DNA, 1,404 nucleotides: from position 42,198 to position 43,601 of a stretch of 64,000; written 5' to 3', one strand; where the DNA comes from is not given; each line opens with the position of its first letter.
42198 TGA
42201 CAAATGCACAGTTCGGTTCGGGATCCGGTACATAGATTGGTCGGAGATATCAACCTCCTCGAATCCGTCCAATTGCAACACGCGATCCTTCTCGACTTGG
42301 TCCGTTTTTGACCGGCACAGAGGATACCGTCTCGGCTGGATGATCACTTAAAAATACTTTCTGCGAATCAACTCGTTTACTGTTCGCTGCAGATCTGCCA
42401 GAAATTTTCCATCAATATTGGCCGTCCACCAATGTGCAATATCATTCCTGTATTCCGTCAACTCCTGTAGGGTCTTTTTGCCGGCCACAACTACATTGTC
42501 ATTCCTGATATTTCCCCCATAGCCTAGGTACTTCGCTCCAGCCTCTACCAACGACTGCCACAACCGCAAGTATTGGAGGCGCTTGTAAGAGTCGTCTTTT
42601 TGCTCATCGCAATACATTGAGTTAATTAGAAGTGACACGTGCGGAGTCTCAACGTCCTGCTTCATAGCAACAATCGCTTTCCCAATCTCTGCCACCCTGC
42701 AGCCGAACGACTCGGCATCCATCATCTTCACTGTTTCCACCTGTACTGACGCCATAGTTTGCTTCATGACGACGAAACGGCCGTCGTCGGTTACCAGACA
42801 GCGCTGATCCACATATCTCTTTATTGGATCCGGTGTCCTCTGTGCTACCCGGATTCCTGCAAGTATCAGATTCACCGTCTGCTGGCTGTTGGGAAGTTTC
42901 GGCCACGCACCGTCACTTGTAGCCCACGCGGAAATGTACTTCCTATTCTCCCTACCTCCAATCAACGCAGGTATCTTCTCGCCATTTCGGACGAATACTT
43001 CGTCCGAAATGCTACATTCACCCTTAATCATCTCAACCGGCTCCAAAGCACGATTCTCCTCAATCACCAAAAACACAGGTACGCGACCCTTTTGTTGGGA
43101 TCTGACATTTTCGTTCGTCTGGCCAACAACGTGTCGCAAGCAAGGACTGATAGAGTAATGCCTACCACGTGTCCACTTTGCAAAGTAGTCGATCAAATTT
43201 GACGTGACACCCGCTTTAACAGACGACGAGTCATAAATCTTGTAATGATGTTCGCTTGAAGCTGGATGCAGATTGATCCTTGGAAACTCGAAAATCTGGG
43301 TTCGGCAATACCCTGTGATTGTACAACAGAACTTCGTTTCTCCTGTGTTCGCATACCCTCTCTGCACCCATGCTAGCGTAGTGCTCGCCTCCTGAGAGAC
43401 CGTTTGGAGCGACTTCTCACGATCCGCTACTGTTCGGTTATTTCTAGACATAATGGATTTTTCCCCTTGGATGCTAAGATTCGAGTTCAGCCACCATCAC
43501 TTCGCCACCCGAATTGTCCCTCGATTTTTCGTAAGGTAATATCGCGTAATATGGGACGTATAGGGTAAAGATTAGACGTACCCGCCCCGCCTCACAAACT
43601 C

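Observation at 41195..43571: Low-GC island encoding a HEPN-motif protein with an unrecognised N-terminal domain: candidate novel defence or addiction module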

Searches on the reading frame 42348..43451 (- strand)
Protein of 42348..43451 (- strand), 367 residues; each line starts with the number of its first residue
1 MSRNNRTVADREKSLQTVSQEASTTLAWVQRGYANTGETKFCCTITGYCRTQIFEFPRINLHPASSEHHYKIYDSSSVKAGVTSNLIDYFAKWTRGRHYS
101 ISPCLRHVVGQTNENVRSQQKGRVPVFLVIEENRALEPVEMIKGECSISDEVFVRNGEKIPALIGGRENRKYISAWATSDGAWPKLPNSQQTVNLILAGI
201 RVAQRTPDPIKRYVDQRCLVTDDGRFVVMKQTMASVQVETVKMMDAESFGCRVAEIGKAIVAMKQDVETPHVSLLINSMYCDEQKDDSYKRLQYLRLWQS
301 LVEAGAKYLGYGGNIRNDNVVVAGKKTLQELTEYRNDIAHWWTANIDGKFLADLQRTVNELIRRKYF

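Call 4: search_protein_families(library=pfam, proteins=[window:42348-43451:-], max_evalue=1)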
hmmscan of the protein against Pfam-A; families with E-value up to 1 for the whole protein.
window:42348-43451:- (367 aa): 1 family
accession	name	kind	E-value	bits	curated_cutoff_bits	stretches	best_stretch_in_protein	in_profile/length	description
PF21021.3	FAF1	-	0.15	12.2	27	1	101-150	89-139/146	Fas-associated factor 1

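Call 5: search_protein_families(library=padloc, proteins=[window:42348-43451:-], max_evalue=1)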
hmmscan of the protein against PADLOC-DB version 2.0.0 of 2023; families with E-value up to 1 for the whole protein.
window:42348-43451:- (367 aa): 0 families

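Call 7: search_protein_families(library=ncbifam, proteins=[window:42348-43451:-], max_evalue=1)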
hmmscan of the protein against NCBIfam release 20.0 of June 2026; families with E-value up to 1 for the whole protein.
window:42348-43451:- (367 aa): 0 families

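Call 8: search_protein_families(library=phrogs, proteins=[window:42348-43451:-], max_evalue=1)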
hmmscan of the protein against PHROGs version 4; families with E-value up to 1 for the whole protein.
window:42348-43451:- (367 aa): 0 families

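Call 9: find_homologous_proteins(query=window:42348-43451:-, max_evalue=0.001)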
Query window:42348-43451:- (367 aa): 438 proteins with E <= 0.001 among 2159 candidates; the best 120 are listed.
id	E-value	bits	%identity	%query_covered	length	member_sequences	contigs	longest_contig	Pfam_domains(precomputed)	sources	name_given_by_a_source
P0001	2.7e-197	673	78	100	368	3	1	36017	-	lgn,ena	-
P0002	4.8e-188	643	75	100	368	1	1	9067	-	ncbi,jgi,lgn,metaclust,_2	metaclust:\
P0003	2.4e-164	565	68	100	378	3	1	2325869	-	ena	-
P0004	4.4e-163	560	65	100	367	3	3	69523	-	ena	-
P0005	9.3e-162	556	66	100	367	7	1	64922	-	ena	-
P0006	1.1e-160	552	66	100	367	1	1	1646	-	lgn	-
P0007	5.9e-159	547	65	100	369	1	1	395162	-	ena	-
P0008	7.9e-159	546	66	100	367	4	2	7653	-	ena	-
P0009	8.6e-158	543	64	100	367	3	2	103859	-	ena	-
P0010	1.3e-157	542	64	100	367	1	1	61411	-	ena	-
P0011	6.1e-157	540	65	100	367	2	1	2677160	-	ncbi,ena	-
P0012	9.4e-157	540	64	100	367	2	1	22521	-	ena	-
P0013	3.1e-156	538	72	91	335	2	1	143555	-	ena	-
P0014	6.0e-156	537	65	100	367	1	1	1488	-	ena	-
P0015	7.8e-156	537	64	100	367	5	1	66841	-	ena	-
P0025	1.3e-152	526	64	100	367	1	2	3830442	-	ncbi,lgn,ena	-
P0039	6.2e-150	517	63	100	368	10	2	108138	-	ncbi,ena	-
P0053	4.9e-148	511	62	100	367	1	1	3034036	-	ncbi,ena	-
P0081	2.0e-145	502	60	100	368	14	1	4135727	-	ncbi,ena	-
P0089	4.7e-145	501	61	100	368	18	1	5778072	-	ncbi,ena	-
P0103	1.3e-143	496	59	100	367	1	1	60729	-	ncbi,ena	-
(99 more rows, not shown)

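Call 12: search_solved_structures(query=A1, max_evalue=10, show_alignments=2)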
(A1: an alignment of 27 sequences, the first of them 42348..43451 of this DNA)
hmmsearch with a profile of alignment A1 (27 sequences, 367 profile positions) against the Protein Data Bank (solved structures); distinct sequences matched with E-value up to 10: 3.
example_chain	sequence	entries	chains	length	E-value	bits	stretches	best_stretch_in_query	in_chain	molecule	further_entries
2ec4_A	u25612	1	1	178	0.46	12.4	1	78-154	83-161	FAS-associated factor 1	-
1x9r_A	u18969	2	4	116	1.2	11.1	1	16-51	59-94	Umecyanin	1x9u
4eoy_A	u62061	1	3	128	2.4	10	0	105-147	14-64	Microtubule-associated protein 1 light chain 3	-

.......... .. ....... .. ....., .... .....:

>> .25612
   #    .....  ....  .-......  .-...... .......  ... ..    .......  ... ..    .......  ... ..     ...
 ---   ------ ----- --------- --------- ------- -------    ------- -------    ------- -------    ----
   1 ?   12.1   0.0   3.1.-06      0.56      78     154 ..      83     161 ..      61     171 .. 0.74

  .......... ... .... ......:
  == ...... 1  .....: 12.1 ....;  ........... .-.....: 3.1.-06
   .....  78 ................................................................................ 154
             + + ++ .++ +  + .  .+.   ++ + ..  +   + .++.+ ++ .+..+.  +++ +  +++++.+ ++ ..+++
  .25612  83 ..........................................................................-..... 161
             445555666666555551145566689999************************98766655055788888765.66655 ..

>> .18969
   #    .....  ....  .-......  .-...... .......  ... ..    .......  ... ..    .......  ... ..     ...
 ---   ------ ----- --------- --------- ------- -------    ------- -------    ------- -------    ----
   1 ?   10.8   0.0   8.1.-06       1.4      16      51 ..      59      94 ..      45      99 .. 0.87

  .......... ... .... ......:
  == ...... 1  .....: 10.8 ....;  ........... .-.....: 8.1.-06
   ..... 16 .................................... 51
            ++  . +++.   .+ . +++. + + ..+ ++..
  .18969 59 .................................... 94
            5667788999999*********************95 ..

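Call 14: find_encoding_contigs(protein=P0011, flank=6000, max_places=3)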
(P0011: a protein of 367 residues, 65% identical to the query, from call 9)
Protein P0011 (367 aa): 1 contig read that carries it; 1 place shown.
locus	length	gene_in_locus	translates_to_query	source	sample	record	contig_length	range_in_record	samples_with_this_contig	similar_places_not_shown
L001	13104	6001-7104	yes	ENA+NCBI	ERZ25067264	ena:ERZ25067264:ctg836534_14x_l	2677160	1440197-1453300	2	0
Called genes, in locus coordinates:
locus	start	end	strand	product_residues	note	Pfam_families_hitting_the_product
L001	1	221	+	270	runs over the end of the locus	PF13408:Zn_ribbon_recom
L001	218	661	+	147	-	-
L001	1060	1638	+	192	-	-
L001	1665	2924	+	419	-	PF13433:Peripla_BP_5 (weak), PF13458:Peripla_BP_6, PF01094:ANF_receptor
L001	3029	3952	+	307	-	-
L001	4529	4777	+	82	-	PF00717:Peptidase_S24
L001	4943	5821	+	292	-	PF22022:Phage_int_M, PF00589:Phage_integrase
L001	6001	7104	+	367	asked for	-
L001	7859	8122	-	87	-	PF20137:BubE (weak)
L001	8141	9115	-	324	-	PF00899:ThiF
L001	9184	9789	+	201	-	-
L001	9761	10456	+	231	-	-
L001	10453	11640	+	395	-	PF02195:ParB_N (weak), PF01555:N6_N4_Mtase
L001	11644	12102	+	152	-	PF05119:Terminase_4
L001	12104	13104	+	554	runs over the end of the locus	PF03354:TerL_ATPase, PF20441:TerL_nuclease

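Call 15: find_encoding_contigs(protein=P0025, flank=6000, max_places=3)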
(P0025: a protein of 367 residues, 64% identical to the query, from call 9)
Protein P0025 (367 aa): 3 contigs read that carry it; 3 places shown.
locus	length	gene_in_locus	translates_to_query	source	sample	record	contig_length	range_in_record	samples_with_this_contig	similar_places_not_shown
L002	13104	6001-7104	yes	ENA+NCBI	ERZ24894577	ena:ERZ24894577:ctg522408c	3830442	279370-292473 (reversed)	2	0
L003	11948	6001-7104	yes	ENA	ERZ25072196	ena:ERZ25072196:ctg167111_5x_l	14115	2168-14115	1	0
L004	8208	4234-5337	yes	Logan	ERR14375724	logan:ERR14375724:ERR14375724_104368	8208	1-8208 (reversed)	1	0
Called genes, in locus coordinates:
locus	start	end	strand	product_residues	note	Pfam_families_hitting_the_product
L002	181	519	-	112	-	PF15919:HicB_lk_antitox (weak), PF21748:UPF0150 (weak)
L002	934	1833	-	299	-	-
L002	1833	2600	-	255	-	-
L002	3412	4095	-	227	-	PF03070:TENA_THI-4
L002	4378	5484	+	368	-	PF01381:HTH_3, PF13560:HTH_31, PF06114:Peptidase_M78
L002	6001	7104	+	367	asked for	-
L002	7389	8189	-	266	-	PF05721:PhyH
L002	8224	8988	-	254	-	PF03328:HpcH_HpaI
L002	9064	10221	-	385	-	PF00155:Aminotran_1_2, PF00266:Aminotran_5 (weak)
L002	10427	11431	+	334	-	PF04909:Amidohydro_2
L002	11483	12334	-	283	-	PF05721:PhyH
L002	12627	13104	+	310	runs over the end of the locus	PF03069:FmdA_AmdA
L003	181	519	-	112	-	PF15919:HicB_lk_antitox (weak), PF21748:UPF0150 (weak)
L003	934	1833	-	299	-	-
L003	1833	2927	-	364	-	-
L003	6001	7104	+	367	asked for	-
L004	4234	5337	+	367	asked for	-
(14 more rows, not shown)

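Call 16: find_encoding_contigs(protein=P0089, flank=6000, max_places=3)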
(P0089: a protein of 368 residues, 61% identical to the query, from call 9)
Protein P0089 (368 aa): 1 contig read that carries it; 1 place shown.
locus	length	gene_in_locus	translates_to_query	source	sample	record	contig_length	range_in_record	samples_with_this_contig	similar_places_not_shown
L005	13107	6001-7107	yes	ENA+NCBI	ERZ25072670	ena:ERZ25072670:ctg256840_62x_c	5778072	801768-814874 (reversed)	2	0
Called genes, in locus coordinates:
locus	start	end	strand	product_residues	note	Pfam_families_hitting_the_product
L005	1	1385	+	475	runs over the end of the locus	PF00251:Glyco_hydro_32N, PF04616:Glyco_hydro_43, PF08244:Glyco_hydro_32C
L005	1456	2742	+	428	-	PF07690:MFS_1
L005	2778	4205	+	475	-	PF00251:Glyco_hydro_32N, PF04616:Glyco_hydro_43 (faint), PF08244:Glyco_hydro_32C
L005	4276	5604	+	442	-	PF07690:MFS_1, PF00083:Sugar_tr, PF07690:MFS_1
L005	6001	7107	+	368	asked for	-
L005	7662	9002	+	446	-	PF00884:Sulfatase, PF01663:Phosphodiest (faint), PF16347:SGSH_C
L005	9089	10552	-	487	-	PF00202:Aminotran_3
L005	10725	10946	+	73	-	-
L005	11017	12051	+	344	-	PF01408:GFO_IDH_MocA, PF03447:NAD_binding_3 (faint), PF02894:GFO_IDH_MocA_C (weak), PF22725:GFO_IDH_MocA_C3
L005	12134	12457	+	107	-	PF05336:rhaM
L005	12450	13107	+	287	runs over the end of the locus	PF04909:Amidohydro_2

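Call 17: predict_structure(alignment_id=A1)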
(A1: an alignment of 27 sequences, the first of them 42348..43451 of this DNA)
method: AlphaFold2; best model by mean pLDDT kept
length: 367 residues; sequences in the alignment: 27
mean_pLDDT: 35.8   pTM: 0.24
mean pLDDT of the five models: 35.8, 32.7, 32.3, 31.2, 31.2
residues with pLDDT >= 90: 0; 70-90: 15; 50-70: 53; < 50: 299
segments of 3 or more residues with pLDDT < 50: 1-289, 341-343
pLDDT, mean of each block of 10 residues (from residue 1): 28 27 24 32 28 36 29 25 30 32 27 29 37 29 22 35 28 28 28 30 25 22 24 23 29 35 32 35 39 59 59 75 67 66 49 55 52
secondary structure, 60 per line:
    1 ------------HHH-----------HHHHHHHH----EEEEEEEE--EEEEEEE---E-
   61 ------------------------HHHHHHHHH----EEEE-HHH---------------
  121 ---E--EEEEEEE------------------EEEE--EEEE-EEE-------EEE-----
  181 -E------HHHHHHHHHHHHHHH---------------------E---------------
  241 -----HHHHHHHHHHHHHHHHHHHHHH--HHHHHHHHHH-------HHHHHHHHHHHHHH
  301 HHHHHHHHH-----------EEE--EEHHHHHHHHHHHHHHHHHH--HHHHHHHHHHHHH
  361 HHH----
elements in order: H27-34 E39-46 E49-55 H85-93 E98-101 E127-133 E152-155 E158-161 E163-165 E173-175 H189-203 H246-267 H270-279 H287-309 E321-323 H328-345 H348-363

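Call 19: find_encoding_contigs(protein=P0081, flank=6000, max_places=2)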
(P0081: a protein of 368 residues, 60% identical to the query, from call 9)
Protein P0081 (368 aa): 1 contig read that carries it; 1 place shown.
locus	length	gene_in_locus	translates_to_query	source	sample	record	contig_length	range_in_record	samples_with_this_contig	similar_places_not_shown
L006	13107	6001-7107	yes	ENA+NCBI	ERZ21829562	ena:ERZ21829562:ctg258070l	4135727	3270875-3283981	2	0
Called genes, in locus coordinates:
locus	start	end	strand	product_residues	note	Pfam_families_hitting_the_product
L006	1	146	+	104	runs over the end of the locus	-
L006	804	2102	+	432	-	PF13458:Peripla_BP_6, PF01094:ANF_receptor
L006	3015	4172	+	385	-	PF13356:Arm-DNA-bind_3, PF22022:Phage_int_M, PF00589:Phage_integrase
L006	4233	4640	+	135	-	-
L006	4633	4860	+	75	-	PF05930:Phage_AlpA, PF12728:HTH_17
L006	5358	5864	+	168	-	PF00072:Response_reg, PF00486:Trans_reg_C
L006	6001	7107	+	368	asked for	-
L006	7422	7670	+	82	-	-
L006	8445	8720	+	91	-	-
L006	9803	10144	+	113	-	-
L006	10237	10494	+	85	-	-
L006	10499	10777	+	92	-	-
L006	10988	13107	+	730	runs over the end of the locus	PF05685:Uma2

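Call 20: find_encoding_contigs(protein=P0053, flank=6000, max_places=2)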
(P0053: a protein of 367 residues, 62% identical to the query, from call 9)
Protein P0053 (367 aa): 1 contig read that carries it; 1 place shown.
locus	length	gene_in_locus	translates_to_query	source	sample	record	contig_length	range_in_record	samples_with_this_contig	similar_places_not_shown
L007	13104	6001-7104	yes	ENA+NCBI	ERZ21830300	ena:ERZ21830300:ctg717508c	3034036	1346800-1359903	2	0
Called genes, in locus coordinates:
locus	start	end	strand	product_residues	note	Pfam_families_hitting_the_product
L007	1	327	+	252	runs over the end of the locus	-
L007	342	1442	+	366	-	PF01408:GFO_IDH_MocA, PF22685:Gal80p_C-like, PF22725:GFO_IDH_MocA_C3, PF02894:GFO_IDH_MocA_C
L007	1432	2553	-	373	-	PF02661:Fic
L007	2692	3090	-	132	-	PF01850:PIN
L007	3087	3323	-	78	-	PF22513:FitA-like_RHH (weak)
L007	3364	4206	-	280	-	PF02585:PIG-L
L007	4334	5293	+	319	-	PF03786:UxuA, PF01261:AP_endonuc_2, PF03786:UxuA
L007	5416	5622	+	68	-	-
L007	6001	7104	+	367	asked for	-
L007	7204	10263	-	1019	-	-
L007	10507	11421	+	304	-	PF02086:MethyltransfD12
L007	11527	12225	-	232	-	-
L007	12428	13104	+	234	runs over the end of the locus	PF25084:LbH_EIF2B (faint), PF25087:GMPPB_C (faint), PF14602:Hexapep_2 (faint), PF00132:Hexapep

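Call 21: find_encoding_contigs(protein=P0001, flank=6000, max_places=2)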
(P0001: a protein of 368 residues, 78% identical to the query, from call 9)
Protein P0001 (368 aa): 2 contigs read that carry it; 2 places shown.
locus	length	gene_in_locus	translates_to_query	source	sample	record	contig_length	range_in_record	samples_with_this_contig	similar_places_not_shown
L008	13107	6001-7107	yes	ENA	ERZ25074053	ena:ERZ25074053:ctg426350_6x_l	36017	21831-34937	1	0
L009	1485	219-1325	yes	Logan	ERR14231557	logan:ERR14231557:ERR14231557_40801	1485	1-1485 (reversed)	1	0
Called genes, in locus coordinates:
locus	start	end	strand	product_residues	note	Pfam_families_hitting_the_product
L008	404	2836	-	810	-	PF01804:Penicil_amidase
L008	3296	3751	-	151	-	-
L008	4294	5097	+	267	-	PF02567:PhzC-PhzF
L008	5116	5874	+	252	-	PF00117:GATase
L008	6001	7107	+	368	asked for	-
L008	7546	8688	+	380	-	PF13701:DDE_Tnp_1_4, PF01609:DDE_Tnp_1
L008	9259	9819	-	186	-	-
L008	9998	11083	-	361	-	PF13384:HTH_23, PF13518:HTH_28, PF13551:HTH_29, PF13565:HTH_32, PF13358:DDE_3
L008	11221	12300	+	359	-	-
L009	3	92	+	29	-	?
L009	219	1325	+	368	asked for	-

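Call 22: find_related_loci(query=A1, collection=genome_contigs, flank=6000)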
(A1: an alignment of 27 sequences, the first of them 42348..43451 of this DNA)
Query A1 (367 aa) in genome_contigs; peptide patterns used: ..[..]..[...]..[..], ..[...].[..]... (x = any residue, [..] = any of these).
112 stretches matched a pattern; 51 encode a relative of the query (tblastn E <= 1e-3); 51 distinct loci.
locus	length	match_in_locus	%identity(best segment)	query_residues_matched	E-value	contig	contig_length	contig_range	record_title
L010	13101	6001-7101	69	1-367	3e-177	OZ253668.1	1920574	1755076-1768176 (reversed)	MAG: Thermodesulfobacteriota bacterium isolate f530718b-0ed1-4fd9-8463-ff378a1067cc genome assembly, chromosome: 1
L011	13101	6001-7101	65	1-367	4e-166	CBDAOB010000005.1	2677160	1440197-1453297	MAG: Candidatus Latescibacterota bacterium isolate ee734ac6-3c8f-4045-9bd6-bb64be60b199 genome assembly, contig: contig_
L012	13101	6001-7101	64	1-367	3e-165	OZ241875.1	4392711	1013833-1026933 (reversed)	MAG: bacterium isolate fde39c58-18aa-4d93-bb40-cd1cf9ece30f genome assembly, chromosome: 1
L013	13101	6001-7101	64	1-367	1e-162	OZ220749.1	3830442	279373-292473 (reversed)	MAG: bacterium isolate 072a604d-d951-4d4f-bb27-b5f30d89a258 genome assembly, chromosome: 1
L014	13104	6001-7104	63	1-367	9e-160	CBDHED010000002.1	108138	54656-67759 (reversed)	MAG: Dehalococcoidia bacterium isolate a564f895-d268-4ede-b5bb-8ec45e4dc2fc genome assembly, contig: contig_2, whole gen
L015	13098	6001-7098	62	1-367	7e-156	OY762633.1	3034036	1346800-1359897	MAG: Dehalococcoidia bacterium isolate 17254eae-7cb3-4ac9-839e-465292e2b3d4 genome assembly, chromosome: 1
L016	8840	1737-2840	62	1-367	6e-156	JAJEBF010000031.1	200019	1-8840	MAG: Caldilineaceae bacterium isolate jk18x8bins.28 k141_580270, whole genome shotgun sequence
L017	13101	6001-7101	62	1-367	2e-154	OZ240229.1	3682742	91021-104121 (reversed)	MAG: Dehalococcoidia bacterium isolate 45ebccb5-8dc7-467f-b442-4f2fde1bb093 genome assembly, chromosome: 1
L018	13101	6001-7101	61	1-367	2e-153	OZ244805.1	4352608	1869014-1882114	MAG: Dehalococcoidia bacterium isolate 65858962-d3d5-450c-8d97-e4733050bb2d genome assembly, chromosome: 1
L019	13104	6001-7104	61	1-367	1e-152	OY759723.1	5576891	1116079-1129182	MAG: Caldilineaceae bacterium isolate cb27a3f3-5ea9-4825-a433-acfe24f43893 genome assembly, chromosome: 1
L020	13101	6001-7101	58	1-367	4e-151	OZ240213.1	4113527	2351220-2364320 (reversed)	MAG: Dehalococcoidia bacterium isolate 72fd1f58-039a-43d1-a234-fad5f02d9593 genome assembly, chromosome: 1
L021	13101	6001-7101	60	1-367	4e-150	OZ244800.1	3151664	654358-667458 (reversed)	MAG: Dehalococcoidia bacterium isolate 42545cc6-7e07-44bf-9ae7-6d6b501a8e34 genome assembly, chromosome: 1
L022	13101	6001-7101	59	1-367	5e-150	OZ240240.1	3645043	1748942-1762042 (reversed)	MAG: Dehalococcoidia bacterium isolate 9fa25b9b-25de-44f7-936b-2c4815794ad0 genome assembly, chromosome: 1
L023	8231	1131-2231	57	1-367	4e-146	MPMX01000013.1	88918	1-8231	MAG: Rhodospirillaceae bacterium bin65 NODE_444_length_88918_cov_18.199_ID_887, whole genome shotgun sequence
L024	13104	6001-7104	58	1-367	1e-145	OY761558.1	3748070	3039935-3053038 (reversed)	MAG: Dehalococcoidia bacterium isolate 6ae818db-717c-4d07-8374-be93c3d6d717 genome assembly, chromosome: 1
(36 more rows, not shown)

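Call 24: search_protein_representatives(alignment_id=A1)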
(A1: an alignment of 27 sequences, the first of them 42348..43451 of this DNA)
Query: 27 sequences, 367 profile positions. Proteins with E-value up to 0.001 (for the whole library): 216; up to 1e-10: 153; up to 1e-30: 70. The best 150 are listed.
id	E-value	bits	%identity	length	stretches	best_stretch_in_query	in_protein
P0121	2.8e-170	582.4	-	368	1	1-367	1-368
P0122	9.0e-136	468.9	-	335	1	36-367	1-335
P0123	2.7e-132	457.4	-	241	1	128-367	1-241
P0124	4.5e-122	423.8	-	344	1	32-366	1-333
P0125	1.8e-121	421.8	-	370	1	4-366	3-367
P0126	8.6e-111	386.7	-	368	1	5-367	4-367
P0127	7.6e-104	363.8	-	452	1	5-363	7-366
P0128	1.3e-98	346.6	-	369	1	3-367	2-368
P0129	8.9e-95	334.0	-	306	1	70-367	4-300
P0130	2.2e-85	303.1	-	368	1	5-366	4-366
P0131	2.4e-85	303.0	-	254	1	194-367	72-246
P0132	5.5e-84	298.5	-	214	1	88-257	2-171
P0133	1.3e-81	290.6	-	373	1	4-366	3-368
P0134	2.3e-81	289.8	-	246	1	128-367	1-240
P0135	3.3e-79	282.7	-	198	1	72-264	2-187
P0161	2.9e-49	184.2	-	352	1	9-366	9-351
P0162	2.9e-48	180.9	-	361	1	13-366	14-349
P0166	1.0e-43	166.0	-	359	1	13-366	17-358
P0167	1.5e-43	165.4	-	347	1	21-364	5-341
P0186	5.7e-33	130.6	-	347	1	20-364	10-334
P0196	6.3e-28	114.0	-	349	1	11-359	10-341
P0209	2.8e-25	105.3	-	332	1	40-364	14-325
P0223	3.6e-22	95.1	-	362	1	4-355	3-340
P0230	4.5e-20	88.2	-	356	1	9-362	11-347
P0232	1.5e-19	86.5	-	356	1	21-355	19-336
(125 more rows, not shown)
